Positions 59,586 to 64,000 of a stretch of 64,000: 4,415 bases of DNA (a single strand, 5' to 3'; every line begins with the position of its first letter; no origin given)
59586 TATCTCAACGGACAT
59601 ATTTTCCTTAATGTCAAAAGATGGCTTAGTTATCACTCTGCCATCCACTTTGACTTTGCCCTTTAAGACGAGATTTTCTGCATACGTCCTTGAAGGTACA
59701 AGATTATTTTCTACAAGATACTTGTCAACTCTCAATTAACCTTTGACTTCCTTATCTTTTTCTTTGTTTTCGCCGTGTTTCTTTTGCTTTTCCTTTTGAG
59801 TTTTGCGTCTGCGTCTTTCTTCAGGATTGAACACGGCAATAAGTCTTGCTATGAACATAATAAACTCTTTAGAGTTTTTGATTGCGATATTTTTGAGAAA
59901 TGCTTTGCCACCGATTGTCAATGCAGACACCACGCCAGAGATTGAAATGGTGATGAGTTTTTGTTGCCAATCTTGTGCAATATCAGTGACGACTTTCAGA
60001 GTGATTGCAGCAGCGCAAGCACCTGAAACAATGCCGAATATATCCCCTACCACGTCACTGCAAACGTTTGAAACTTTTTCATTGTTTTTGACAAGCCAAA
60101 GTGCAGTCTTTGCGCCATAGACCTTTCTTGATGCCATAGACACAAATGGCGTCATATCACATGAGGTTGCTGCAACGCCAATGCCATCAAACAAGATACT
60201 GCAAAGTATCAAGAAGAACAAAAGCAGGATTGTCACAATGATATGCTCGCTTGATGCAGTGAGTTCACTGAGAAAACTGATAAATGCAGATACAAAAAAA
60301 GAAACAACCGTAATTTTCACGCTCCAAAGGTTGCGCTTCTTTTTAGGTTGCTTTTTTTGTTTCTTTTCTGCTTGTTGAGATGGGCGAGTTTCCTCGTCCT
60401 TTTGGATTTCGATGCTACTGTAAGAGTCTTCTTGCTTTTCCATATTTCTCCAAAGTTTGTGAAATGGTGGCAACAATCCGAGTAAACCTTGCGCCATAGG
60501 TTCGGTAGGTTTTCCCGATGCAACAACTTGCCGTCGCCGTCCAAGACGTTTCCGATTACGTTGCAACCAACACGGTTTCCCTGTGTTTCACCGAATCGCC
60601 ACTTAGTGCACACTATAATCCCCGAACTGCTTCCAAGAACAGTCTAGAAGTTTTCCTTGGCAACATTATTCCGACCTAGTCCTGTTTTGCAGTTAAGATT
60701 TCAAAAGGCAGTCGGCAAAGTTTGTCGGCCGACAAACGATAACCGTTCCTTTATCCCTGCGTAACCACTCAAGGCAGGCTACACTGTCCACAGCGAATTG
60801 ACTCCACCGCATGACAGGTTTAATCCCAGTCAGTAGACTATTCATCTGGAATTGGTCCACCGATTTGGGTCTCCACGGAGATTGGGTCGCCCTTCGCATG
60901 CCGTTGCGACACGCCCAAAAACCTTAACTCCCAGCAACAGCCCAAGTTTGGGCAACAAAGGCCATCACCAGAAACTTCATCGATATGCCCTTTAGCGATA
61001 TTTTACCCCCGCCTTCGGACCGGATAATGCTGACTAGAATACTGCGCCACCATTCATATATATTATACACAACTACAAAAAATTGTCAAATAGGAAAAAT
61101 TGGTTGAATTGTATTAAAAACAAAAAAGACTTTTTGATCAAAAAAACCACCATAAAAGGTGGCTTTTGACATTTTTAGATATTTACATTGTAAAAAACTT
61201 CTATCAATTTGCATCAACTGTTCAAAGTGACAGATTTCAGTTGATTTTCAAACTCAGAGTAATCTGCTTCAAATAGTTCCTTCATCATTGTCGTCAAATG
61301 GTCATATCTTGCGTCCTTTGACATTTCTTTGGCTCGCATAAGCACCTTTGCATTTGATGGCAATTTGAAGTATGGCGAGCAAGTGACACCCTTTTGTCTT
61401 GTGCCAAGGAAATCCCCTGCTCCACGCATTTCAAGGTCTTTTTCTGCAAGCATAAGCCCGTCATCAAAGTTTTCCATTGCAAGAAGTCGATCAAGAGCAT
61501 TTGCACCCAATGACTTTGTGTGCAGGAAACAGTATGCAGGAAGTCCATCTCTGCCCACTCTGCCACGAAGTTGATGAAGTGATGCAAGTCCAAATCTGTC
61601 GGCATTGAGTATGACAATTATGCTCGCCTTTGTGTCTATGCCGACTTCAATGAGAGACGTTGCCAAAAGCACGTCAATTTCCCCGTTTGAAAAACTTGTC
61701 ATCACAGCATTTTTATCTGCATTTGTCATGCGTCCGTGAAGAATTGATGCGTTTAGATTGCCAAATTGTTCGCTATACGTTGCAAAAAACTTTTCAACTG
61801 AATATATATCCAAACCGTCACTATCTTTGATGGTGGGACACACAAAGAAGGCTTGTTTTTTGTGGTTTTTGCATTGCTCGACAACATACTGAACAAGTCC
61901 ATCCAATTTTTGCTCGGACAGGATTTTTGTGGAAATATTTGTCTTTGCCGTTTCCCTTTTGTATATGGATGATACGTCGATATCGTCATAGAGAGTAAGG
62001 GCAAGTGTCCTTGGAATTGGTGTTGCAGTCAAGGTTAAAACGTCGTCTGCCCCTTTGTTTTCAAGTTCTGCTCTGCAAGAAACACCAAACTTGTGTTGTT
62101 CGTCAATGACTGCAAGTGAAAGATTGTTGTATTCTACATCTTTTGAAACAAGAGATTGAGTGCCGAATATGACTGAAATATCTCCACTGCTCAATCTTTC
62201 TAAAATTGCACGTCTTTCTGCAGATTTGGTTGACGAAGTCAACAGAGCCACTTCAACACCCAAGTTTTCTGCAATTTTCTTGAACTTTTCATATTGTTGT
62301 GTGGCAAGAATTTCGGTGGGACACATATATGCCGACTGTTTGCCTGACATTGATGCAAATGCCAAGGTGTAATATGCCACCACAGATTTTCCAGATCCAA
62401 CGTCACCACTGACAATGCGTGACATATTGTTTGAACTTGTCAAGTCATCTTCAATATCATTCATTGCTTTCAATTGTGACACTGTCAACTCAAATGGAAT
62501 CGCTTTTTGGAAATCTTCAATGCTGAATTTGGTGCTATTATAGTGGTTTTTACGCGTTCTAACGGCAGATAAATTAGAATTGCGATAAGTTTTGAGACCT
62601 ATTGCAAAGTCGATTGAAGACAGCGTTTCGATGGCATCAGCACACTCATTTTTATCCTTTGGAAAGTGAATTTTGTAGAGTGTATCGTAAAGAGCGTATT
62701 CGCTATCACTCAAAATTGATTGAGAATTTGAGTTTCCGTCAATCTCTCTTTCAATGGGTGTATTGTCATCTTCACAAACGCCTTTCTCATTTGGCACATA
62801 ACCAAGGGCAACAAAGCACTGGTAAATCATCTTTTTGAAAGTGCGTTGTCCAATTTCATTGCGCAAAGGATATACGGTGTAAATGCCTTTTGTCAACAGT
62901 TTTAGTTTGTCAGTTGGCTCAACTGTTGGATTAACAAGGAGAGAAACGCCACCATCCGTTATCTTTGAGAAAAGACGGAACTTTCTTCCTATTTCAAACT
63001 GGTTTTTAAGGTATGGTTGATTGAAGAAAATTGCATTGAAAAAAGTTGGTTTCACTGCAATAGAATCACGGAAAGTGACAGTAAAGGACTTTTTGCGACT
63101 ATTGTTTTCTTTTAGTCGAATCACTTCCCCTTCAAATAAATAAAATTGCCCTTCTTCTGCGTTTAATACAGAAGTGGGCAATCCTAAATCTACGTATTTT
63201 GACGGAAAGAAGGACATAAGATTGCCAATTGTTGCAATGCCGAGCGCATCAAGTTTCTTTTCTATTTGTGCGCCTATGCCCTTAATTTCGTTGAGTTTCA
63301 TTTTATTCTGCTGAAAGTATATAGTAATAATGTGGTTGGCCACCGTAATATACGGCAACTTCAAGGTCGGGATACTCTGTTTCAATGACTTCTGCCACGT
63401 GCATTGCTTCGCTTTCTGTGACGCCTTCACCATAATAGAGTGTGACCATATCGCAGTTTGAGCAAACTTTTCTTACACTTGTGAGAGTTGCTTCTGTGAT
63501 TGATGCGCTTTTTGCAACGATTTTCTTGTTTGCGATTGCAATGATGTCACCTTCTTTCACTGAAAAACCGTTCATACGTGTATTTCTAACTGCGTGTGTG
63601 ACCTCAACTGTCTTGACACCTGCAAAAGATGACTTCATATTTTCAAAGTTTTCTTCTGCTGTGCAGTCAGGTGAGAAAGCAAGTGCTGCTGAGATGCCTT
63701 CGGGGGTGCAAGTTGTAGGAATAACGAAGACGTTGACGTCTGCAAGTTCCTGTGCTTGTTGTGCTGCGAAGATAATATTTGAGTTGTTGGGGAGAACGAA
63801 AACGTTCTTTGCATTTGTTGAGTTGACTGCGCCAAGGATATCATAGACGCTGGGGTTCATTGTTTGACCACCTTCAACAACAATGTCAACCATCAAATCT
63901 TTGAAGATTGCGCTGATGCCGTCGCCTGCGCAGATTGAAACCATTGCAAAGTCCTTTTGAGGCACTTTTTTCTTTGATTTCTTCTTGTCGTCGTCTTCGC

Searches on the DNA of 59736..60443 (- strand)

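Call 47: search_rna_families(sources=[L037, L055, L091, L004, L020, L002, L119, L068, L036, L064, L019, L084, L007, L003, L080, L029, L121], threshold=gathering)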
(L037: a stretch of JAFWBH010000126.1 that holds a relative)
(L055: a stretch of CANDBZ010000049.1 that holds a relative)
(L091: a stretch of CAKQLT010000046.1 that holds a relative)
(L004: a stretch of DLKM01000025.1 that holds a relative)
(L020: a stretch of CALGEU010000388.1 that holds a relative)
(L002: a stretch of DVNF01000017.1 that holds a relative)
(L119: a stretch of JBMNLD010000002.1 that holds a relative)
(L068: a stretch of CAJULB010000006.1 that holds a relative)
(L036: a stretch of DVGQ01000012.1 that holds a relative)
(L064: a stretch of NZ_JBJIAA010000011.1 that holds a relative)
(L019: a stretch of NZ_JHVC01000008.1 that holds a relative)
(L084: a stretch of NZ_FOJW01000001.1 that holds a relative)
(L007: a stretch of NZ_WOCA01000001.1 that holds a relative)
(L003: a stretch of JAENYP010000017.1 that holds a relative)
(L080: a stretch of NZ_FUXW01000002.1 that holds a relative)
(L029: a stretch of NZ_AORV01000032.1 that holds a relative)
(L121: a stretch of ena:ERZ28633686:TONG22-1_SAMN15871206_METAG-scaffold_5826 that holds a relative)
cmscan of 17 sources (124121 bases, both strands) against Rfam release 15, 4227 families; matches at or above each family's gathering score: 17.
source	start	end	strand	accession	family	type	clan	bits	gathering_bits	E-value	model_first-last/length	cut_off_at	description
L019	1911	2519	-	RF01071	OLE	Gene;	-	551.3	50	1.3e-158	1-616/616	no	Ornate Large Extremophilic RNA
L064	5062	5670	-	RF01071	OLE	Gene;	-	534.4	50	1.3e-153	1-616/616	no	Ornate Large Extremophilic RNA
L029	6776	7426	-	RF01071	OLE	Gene;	-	532.4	50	5.1e-153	1-616/616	no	Ornate Large Extremophilic RNA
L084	3863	4482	+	RF01071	OLE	Gene;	-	521.6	50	8.2e-150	1-616/616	no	Ornate Large Extremophilic RNA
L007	7057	7681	+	RF01071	OLE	Gene;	-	515.8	50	4.3e-148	1-616/616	no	Ornate Large Extremophilic RNA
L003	1094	1719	+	RF01071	OLE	Gene;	-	495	50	6.2e-142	1-616/616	no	Ornate Large Extremophilic RNA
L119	4111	4710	-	RF01071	OLE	Gene;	-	475.6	50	3.7e-136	1-616/616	no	Ornate Large Extremophilic RNA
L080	5273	5950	-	RF01071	OLE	Gene;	-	454.4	50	6.8e-130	1-616/616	no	Ornate Large Extremophilic RNA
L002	1954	2563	-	RF01071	OLE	Gene;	-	439.9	50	1.4e-125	1-616/616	no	Ornate Large Extremophilic RNA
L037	4096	4709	-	RF01071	OLE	Gene;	-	437.6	50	6.8e-125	1-616/616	no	Ornate Large Extremophilic RNA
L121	671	1286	+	RF01071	OLE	Gene;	-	431.4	50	4.6e-123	1-616/616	no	Ornate Large Extremophilic RNA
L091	3900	4500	+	RF01071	OLE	Gene;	-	415.8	50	2e-118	1-616/616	no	Ornate Large Extremophilic RNA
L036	5272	5844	-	RF01071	OLE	Gene;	-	412.9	50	1.4e-117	1-616/616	no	Ornate Large Extremophilic RNA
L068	5985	6562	-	RF01071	OLE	Gene;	-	409.6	50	1.4e-116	1-616/616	no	Ornate Large Extremophilic RNA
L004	4848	5451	-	RF01071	OLE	Gene;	-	407.7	50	5.1e-116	1-616/616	no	Ornate Large Extremophilic RNA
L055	6013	6611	+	RF01071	OLE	Gene;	-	407.6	50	5.4e-116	1-616/616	no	Ornate Large Extremophilic RNA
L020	1968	2570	-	RF01071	OLE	Gene;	-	403.2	50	1.1e-114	1-616/616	no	Ornate Large Extremophilic RNA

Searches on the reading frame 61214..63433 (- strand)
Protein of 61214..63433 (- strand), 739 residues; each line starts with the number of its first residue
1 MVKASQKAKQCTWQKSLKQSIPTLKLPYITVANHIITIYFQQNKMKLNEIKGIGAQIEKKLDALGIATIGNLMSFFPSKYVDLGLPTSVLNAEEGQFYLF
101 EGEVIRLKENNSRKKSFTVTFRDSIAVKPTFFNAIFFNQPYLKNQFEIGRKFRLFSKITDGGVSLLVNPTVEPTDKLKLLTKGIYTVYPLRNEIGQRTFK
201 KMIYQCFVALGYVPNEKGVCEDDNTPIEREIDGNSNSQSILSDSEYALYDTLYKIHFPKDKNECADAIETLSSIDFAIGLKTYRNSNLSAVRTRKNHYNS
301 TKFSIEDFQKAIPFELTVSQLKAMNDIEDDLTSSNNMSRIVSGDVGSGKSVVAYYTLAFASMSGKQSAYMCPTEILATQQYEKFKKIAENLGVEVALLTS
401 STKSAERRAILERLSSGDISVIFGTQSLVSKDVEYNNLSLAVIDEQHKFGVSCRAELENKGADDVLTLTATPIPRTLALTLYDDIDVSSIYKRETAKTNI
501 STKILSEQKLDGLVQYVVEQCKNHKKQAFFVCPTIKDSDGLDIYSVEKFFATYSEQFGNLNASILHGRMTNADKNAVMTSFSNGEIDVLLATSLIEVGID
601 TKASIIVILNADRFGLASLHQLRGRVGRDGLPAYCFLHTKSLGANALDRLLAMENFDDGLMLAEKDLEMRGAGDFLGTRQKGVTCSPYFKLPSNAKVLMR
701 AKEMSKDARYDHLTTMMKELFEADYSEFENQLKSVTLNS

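Call 6: search_protein_families(library=pfam, proteins=[window:61214-63433:-])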
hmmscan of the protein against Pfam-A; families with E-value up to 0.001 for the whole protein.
window:61214-63433:- (739 aa): 6 families
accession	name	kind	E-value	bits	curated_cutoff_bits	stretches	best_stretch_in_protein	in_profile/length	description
PF00271.37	Helicase_C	-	3.9e-24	85.5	23.5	1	509-630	2-110/110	Helicase conserved C-terminal domain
PF00270.35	DEAD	-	5.1e-20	72.3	26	1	320-477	4-164/167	DEAD/DEAH box helicase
PF17191.10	RecG_wedge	-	7.1e-11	42.4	23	1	50-205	5-157/162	RecG wedge domain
PF07517.20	SecA_DEAD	-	6.5e-06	26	24.6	1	340-412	94-166/290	SecA DEAD-like domain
PF22590.2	Cas3-like_C_2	-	4.7e-05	24.1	27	0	548-629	17-104/106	CRISPR-associated nuclease/helicase Cas3, C-terminal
PF19833.4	RecG_dom3_C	-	0.00045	20.6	26.8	0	657-684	2-29/87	ATP-dependent DNA helicase RecG, domain 3, C-terminal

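Call 32: search_protein_families(library=ncbifam, proteins=[window:61214-63433:-], max_evalue=0.01)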
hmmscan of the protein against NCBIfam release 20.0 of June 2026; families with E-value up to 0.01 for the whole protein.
window:61214-63433:- (739 aa): 49 families (the best 25 are shown)
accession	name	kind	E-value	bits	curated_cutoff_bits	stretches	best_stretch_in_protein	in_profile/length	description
NF008168.0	PRK10917.2-2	equivalog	7e-171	570.3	718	1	40-708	106-762/795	ATP-dependent DNA helicase RecG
NF008165.0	PRK10917.1-3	equivalog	5.6e-169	563.8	711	1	42-707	5-658/692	ATP-dependent DNA helicase RecG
TIGR00643.1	recG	equivalog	6.4e-157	524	659.4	1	64-703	1-627/629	ATP-dependent DNA helicase RecG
NF008170.0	PRK10917.2-4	equivalog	4.7e-142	474.7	975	1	43-706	129-793/826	ATP-dependent DNA helicase RecG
NF008163.0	PRK10917.1-1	equivalog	1.3e-135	453.4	796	1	43-707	7-666/692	ATP-dependent DNA helicase RecG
NF008164.0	PRK10917.1-2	equivalog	6.9e-135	451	785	1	47-703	15-665/704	ATP-dependent DNA helicase RecG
NF008166.0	PRK10917.1-4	equivalog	1.2e-128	430.2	864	1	48-712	14-684/705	ATP-dependent DNA helicase RecG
NF008167.0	PRK10917.2-1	equivalog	2.6e-103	346.6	995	2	248-708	216-712/744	ATP-dependent DNA helicase RecG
TIGR00580.2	mfd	equivalog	5.8e-102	342.6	800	1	244-683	370-799/907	transcription-repair coupling factor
NF008169.0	PRK10917.2-3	equivalog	3.6e-87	293.4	555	1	251-704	161-602/610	ATP-dependent DNA helicase RecG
NF007966.0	PRK10689.1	equivalog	1.1e-67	228.6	1329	1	304-709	589-990/1148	transcription-repair coupling factor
NF004066.1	PRK05580.1-3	equivalog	1e-14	53.9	813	1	291-448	229-378/788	primosomal protein N'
TIGR00595.1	priA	equivalog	1.3e-14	53.7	230.35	1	341-449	2-105/509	replication restart helicase PriA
TIGR01054.1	rgy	equivalog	2.8e-13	48.4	471.7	1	345-444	104-207/1172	reverse gyrase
TIGR00614.1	recQ_fam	subfamily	3.1e-13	49.3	219.8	1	344-658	34-349/470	RecQ family ATP-dependent DNA helicase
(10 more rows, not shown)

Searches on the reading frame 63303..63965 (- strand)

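Call 6: search_protein_families(library=pfam, proteins=[window:63303-63965:-])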
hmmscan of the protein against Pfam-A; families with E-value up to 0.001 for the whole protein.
window:63303-63965:- (220 aa): 1 family
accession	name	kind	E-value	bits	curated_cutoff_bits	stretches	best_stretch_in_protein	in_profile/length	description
PF13684.11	FakA-like_C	-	1.4e-75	253.8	23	1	7-220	1-216/216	Fatty acid kinase subunit A-like, C-terminal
